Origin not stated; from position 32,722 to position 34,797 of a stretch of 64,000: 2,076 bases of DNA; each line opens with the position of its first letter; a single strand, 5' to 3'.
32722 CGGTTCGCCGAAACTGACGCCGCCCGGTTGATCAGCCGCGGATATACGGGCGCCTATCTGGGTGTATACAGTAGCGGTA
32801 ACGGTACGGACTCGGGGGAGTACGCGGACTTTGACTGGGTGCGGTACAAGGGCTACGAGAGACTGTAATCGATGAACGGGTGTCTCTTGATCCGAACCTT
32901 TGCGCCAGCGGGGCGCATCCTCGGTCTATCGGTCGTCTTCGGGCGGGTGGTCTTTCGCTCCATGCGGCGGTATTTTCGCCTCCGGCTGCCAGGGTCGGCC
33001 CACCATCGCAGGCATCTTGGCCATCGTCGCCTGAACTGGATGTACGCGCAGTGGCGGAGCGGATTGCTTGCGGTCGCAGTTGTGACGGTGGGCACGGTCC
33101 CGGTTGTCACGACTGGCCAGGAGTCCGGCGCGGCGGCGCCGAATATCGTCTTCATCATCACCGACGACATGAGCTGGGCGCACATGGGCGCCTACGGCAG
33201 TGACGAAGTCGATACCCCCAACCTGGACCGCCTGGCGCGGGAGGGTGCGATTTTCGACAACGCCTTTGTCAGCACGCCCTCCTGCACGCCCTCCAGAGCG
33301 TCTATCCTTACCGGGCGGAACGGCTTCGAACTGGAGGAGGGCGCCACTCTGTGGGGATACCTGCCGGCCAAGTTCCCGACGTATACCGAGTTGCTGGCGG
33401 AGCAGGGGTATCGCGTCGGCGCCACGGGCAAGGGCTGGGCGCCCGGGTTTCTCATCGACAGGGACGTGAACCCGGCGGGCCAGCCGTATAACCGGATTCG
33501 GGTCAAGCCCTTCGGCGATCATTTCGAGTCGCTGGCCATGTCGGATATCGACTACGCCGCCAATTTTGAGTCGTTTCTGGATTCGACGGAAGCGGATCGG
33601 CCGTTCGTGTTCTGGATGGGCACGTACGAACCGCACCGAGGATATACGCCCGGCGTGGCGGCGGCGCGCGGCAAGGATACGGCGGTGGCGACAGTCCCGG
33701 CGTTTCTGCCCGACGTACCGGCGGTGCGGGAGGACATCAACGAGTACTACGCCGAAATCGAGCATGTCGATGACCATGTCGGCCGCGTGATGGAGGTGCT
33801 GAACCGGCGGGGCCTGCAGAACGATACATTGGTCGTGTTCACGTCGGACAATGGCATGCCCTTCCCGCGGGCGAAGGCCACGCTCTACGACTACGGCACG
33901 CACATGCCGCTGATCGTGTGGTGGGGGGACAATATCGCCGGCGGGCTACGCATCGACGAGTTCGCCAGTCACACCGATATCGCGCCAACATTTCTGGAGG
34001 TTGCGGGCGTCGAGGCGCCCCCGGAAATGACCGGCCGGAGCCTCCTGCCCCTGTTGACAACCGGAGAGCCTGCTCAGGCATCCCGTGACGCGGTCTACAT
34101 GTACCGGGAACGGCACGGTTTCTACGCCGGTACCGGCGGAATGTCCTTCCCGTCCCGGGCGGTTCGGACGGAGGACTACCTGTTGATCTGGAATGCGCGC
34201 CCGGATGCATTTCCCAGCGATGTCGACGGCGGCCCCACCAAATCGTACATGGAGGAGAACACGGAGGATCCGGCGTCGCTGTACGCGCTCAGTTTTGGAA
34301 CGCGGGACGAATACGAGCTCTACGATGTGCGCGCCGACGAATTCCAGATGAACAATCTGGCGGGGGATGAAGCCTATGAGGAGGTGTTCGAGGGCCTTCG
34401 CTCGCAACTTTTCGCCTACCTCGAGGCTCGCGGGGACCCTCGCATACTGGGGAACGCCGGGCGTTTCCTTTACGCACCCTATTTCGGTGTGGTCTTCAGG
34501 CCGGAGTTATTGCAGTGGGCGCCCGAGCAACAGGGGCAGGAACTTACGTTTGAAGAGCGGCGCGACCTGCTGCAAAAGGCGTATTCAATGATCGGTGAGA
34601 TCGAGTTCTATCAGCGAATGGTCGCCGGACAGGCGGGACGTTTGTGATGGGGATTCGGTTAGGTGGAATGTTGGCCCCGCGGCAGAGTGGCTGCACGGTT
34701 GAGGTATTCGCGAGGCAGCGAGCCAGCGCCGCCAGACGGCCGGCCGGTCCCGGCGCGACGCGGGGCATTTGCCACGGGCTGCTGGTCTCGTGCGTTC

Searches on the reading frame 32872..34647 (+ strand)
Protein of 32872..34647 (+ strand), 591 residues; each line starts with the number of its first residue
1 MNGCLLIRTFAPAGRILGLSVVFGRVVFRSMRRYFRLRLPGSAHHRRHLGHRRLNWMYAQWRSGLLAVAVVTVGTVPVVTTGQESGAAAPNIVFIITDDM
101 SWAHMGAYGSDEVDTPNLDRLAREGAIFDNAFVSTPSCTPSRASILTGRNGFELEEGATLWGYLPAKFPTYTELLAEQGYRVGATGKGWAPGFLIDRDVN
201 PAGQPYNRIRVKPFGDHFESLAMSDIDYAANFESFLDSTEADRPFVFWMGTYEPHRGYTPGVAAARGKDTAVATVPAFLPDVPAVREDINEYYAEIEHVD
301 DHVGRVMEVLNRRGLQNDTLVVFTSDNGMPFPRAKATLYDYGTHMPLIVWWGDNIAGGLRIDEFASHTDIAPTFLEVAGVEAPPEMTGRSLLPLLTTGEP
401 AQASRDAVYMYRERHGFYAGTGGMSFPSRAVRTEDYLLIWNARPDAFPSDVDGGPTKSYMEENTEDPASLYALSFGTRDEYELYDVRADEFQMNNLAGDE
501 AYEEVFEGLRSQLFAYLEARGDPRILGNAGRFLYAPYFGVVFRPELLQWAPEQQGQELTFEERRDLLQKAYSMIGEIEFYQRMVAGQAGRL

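Call 57: find_encoding_contigs(protein=window:32872-34647:+, flank=10000, max_places=1)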
Protein window:32872-34647:+ (591 aa): 2 contigs read that carry it; 1 place shown.
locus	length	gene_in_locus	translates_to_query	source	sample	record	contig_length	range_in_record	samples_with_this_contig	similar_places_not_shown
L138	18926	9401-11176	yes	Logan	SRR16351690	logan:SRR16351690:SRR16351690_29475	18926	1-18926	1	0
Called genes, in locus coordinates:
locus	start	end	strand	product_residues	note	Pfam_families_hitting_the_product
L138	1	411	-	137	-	?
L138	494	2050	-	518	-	PF00144:Beta-lactamase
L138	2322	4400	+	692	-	PF14508:GH97_N, PF10566:Glyco_hydro_97, PF14509:GH97_C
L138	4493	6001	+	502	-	PF04820:Trp_halogenase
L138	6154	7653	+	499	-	PF07690:MFS_1, PF13347:MFS_2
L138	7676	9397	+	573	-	PF04616:Glyco_hydro_43, PF17851:GH43_C2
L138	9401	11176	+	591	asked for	PF00884:Sulfatase, PF01663:Phosphodiest (faint), PF16347:SGSH_C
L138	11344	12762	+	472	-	PF00884:Sulfatase, PF01663:Phosphodiest (weak), PF14707:Sulfatase_C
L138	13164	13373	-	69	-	-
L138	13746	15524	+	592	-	PF00884:Sulfatase, PF16347:SGSH_C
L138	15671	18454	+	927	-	PF07715:Plug, PF00593:TonB_dep_Rec_b-barrel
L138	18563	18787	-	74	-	PF07798:CCDC90-like (faint)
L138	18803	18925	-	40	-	?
